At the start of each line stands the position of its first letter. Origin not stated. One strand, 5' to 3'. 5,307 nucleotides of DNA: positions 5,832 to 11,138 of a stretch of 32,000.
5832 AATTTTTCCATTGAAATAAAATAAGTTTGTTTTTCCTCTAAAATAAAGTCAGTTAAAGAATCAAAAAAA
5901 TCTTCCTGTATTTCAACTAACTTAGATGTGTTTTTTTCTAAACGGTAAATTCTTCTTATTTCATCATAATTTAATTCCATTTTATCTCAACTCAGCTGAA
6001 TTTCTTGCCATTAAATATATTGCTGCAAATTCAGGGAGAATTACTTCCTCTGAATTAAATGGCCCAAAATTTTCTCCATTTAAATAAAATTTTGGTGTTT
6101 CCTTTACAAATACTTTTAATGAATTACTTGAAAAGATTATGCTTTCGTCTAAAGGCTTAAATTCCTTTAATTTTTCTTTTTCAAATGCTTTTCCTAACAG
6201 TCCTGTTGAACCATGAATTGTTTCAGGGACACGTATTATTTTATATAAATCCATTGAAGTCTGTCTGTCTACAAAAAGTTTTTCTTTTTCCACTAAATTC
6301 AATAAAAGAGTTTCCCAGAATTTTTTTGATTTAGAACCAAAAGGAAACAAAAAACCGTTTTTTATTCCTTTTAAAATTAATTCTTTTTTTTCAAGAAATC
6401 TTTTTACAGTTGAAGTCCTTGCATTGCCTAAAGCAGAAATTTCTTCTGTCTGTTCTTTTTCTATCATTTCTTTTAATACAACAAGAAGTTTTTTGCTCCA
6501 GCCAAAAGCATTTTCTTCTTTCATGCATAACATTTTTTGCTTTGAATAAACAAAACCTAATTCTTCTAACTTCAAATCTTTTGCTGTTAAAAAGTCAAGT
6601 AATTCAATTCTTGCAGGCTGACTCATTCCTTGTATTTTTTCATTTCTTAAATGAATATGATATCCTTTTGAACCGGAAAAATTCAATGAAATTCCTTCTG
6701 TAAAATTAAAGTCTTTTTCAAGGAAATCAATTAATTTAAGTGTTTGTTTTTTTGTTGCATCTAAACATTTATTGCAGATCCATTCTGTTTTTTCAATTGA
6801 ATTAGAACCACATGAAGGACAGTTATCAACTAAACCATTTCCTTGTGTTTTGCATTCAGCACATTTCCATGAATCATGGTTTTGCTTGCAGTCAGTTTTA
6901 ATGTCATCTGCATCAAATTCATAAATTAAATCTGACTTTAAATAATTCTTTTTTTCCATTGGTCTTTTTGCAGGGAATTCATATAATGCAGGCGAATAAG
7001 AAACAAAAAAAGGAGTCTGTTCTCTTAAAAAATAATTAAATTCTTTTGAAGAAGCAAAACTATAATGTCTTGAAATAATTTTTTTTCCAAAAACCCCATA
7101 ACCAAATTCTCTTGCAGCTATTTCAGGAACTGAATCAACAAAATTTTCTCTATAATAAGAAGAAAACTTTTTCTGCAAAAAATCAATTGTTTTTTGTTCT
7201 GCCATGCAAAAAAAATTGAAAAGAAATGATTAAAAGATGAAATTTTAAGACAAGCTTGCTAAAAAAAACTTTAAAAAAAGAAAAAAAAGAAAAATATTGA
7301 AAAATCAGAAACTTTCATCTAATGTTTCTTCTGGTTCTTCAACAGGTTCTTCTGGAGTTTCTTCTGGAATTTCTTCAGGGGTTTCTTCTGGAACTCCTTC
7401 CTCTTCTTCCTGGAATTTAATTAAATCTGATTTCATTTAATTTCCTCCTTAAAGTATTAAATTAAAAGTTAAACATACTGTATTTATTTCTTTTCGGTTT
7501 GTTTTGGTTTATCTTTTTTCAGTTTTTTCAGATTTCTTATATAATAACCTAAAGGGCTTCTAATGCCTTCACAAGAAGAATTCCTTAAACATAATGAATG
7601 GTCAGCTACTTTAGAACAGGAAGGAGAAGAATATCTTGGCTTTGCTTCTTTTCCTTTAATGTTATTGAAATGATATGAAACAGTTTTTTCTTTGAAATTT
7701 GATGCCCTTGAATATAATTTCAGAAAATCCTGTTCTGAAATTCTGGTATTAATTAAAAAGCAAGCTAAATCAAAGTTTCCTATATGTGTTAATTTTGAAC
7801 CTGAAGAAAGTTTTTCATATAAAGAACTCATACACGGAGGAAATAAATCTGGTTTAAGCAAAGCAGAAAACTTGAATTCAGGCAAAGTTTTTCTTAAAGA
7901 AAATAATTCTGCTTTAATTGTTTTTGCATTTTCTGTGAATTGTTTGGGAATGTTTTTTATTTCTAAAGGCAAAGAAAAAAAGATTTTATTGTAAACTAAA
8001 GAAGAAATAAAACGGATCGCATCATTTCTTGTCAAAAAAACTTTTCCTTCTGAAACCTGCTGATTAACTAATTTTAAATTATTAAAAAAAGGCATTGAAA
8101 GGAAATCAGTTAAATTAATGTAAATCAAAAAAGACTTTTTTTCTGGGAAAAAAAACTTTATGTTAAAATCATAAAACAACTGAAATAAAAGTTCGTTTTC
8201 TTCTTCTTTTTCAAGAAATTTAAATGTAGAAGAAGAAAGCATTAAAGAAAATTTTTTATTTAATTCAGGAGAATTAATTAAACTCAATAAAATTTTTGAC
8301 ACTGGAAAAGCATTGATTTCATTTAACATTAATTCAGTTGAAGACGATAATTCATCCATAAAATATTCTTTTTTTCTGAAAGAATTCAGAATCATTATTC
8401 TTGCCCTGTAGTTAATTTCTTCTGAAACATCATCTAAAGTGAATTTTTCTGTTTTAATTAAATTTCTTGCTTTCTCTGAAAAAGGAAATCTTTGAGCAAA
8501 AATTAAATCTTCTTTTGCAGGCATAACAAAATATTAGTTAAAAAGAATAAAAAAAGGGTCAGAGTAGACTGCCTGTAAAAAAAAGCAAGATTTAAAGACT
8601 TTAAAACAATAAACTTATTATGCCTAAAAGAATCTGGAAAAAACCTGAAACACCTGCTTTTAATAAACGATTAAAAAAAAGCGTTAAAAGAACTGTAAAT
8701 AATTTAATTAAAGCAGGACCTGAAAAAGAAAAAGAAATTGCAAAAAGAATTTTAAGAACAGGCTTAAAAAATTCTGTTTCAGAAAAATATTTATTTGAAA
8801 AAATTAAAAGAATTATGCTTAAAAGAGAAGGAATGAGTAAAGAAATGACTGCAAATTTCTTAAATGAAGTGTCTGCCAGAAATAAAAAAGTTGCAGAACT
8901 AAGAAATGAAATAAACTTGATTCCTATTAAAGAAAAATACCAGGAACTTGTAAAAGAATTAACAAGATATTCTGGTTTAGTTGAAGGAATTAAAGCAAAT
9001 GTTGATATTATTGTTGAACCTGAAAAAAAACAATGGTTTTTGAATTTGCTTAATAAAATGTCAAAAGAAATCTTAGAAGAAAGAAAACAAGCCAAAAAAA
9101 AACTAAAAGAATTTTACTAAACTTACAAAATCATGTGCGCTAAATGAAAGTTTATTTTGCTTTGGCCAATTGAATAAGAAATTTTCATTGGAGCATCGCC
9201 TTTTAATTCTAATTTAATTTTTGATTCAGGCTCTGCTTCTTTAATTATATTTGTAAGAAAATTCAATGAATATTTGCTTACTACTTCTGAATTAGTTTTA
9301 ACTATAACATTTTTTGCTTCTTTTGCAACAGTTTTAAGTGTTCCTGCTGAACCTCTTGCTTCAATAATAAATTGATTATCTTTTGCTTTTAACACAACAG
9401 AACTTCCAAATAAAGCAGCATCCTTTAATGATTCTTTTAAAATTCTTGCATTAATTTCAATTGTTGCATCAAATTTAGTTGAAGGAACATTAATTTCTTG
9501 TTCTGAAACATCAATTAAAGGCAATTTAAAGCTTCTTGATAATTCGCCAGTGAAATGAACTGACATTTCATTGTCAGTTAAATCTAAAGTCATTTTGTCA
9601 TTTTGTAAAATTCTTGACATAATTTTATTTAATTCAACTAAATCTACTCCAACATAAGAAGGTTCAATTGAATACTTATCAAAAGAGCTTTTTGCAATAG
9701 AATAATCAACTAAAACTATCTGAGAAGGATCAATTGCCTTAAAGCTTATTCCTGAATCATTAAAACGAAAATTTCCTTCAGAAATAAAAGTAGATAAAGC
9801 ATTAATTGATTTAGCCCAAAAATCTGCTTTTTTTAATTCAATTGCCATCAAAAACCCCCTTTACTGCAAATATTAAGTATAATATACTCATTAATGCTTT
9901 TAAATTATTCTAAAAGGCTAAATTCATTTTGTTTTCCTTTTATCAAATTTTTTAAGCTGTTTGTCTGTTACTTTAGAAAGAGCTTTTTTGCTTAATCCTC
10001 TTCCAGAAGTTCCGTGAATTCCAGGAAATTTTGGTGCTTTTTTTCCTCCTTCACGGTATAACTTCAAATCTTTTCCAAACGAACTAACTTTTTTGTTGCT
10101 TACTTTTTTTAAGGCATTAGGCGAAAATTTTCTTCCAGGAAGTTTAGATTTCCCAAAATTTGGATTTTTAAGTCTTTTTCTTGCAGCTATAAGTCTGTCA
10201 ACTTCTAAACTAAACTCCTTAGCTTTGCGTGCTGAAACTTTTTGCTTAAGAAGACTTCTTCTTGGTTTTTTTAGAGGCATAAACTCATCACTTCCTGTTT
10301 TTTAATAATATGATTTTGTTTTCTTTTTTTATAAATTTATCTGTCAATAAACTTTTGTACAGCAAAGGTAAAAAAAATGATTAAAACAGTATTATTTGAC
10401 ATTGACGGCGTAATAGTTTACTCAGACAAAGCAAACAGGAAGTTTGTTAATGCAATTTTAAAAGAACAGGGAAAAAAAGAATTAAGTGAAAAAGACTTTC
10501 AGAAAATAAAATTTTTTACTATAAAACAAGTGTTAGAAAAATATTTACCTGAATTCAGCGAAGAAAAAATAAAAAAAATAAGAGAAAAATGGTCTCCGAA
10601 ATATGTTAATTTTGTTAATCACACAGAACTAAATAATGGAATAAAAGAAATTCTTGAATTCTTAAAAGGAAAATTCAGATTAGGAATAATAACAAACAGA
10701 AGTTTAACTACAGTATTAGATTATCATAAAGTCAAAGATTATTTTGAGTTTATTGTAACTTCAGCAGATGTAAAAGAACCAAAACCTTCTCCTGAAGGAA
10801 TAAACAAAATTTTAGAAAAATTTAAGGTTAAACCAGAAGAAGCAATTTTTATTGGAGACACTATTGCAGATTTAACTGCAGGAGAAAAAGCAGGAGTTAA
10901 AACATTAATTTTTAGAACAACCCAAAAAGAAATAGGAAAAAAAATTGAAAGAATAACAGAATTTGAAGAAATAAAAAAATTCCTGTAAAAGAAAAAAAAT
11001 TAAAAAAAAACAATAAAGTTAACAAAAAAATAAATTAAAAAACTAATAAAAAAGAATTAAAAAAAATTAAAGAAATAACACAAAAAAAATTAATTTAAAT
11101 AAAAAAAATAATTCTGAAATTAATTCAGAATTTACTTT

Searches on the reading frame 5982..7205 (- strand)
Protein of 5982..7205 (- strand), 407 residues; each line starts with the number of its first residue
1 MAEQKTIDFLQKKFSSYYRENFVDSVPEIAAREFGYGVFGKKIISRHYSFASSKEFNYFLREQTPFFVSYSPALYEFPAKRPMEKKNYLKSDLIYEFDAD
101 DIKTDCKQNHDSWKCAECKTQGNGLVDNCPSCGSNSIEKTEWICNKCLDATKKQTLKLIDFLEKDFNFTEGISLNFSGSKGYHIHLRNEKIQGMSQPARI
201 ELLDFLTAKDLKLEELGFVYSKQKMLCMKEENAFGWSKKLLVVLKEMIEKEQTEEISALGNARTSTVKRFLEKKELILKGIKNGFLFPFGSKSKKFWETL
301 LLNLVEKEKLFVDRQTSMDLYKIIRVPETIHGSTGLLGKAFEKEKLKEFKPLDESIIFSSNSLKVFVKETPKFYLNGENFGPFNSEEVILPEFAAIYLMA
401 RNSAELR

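Call 82: search_protein_families(library=pfam, proteins=[window:5982-7205:-], max_evalue=0.001)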
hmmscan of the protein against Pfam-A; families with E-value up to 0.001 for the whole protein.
window:5982-7205:- (407 aa): 2 families
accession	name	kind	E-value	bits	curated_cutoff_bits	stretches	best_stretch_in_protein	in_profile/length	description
PF01896.25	DNA_primase_S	-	9.3e-10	39.5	26.8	1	143-338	16-158/163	DNA primase small subunit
PF18551.6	TackOD1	-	7e-05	22.9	32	1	63-149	25-112/188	Thaumarchaeal output domain 1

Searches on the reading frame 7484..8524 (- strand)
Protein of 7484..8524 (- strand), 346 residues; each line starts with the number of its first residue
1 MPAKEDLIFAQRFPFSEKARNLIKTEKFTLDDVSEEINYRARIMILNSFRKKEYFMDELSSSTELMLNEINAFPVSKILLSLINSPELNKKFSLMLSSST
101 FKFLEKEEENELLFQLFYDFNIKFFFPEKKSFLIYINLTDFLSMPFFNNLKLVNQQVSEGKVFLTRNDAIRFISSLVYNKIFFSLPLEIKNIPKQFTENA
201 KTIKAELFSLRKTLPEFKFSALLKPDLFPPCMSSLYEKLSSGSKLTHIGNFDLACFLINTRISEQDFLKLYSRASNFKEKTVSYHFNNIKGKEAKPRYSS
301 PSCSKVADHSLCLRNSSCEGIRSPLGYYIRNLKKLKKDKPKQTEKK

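Call 82: search_protein_families(library=pfam, proteins=[window:7484-8524:-], max_evalue=0.001)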
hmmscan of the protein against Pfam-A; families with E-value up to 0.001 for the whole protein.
window:7484-8524:- (346 aa): 1 family
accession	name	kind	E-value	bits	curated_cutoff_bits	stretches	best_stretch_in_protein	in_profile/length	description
PF04104.19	DNA_primase_lrg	-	2.6e-19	70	22.4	1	141-324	2-216/266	Eukaryotic and archaeal DNA primase, large subunit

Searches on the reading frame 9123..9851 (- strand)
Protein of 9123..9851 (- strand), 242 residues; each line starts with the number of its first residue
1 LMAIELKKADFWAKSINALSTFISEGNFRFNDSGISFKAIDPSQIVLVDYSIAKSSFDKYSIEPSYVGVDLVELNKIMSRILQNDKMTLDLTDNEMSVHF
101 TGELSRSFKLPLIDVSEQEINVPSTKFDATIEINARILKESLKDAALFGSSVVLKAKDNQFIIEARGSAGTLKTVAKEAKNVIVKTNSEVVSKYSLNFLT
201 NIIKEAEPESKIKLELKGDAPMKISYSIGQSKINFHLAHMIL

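Call 82: search_protein_families(library=pfam, proteins=[window:9123-9851:-], max_evalue=0.001)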
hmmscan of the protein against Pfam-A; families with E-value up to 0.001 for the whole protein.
window:9123-9851:- (242 aa): 2 families
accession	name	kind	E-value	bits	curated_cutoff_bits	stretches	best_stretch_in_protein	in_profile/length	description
PF00705.23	PCNA_N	-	4.7e-14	52.6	20.3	1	1-106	1-107/127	Proliferating cell nuclear antigen, N-terminal domain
PF02747.20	PCNA_C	-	4.9e-08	33.6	23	1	122-237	2-124/128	Proliferating cell nuclear antigen, C-terminal domain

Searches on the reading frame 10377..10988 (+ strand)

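Call 82: search_protein_families(library=pfam, proteins=[window:10377-10988:+], max_evalue=0.001)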
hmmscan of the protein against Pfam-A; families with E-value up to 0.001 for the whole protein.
window:10377-10988:+ (203 aa): 3 families
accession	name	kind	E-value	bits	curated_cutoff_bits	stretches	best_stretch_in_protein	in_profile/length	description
PF13419.12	HAD_2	-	5.1e-39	134.7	23.8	1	5-177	1-176/178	Haloacid dehalogenase-like hydrolase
PF00702.32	Hydrolase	-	2.3e-27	97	26.4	1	2-173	1-191/191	haloacid dehalogenase-like hydrolase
PF13242.12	Hydrolase_like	-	1.4e-07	31.7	22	1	136-181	4-50/75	HAD-hyrolase-like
